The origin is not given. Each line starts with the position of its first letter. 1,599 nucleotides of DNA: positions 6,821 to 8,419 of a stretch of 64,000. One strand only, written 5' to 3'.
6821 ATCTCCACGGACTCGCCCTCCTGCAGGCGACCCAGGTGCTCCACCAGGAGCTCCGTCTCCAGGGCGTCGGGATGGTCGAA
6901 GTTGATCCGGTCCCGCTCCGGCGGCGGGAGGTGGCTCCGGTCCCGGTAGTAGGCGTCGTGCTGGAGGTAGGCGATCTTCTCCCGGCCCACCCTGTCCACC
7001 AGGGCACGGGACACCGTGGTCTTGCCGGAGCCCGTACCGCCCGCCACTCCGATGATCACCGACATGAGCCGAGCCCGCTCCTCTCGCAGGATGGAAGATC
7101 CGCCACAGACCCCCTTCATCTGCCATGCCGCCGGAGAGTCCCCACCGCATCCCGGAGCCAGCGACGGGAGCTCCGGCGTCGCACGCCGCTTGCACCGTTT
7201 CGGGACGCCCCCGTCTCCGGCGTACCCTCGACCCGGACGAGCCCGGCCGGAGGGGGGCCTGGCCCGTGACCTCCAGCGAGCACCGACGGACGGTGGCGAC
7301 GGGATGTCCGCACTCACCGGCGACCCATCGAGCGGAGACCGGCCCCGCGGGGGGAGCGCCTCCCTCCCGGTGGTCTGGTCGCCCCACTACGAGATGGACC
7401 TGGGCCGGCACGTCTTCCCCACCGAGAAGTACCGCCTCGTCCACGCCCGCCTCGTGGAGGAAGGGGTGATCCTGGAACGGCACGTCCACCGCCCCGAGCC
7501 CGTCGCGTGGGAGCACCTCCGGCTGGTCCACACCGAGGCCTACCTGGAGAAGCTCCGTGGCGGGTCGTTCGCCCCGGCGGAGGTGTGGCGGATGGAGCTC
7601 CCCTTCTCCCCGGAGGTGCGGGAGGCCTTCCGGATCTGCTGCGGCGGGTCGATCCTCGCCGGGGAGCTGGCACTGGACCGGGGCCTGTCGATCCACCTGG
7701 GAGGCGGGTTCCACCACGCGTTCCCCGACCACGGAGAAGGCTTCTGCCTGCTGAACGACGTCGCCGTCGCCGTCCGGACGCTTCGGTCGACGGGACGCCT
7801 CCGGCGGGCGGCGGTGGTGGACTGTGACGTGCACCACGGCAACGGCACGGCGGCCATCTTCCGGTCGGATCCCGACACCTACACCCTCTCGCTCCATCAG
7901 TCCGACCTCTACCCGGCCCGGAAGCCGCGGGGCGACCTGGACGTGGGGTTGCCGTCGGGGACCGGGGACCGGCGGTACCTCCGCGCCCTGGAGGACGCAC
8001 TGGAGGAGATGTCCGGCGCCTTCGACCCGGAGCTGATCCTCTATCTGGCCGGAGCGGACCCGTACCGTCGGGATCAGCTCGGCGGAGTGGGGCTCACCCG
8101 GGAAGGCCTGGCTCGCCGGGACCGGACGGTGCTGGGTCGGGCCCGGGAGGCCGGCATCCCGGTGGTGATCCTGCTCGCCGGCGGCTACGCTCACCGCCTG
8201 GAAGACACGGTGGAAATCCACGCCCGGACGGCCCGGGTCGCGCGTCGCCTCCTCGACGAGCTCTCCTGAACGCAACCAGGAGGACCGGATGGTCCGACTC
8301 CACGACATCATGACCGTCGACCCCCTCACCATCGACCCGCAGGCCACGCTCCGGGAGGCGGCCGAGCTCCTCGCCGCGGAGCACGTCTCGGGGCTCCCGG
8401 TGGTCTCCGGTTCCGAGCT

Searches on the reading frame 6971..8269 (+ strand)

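Call 46: search_protein_families(library=pfam, proteins=[window:6971-8269:+], max_evalue=0.00001)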
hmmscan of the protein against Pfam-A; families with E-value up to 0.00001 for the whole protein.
window:6971-8269:+ (432 aa): 1 family
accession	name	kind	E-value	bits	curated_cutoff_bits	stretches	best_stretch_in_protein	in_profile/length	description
PF00850.24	Hist_deacetyl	-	1.5e-61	208.8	27.9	1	147-412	1-289/298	Histone deacetylase domain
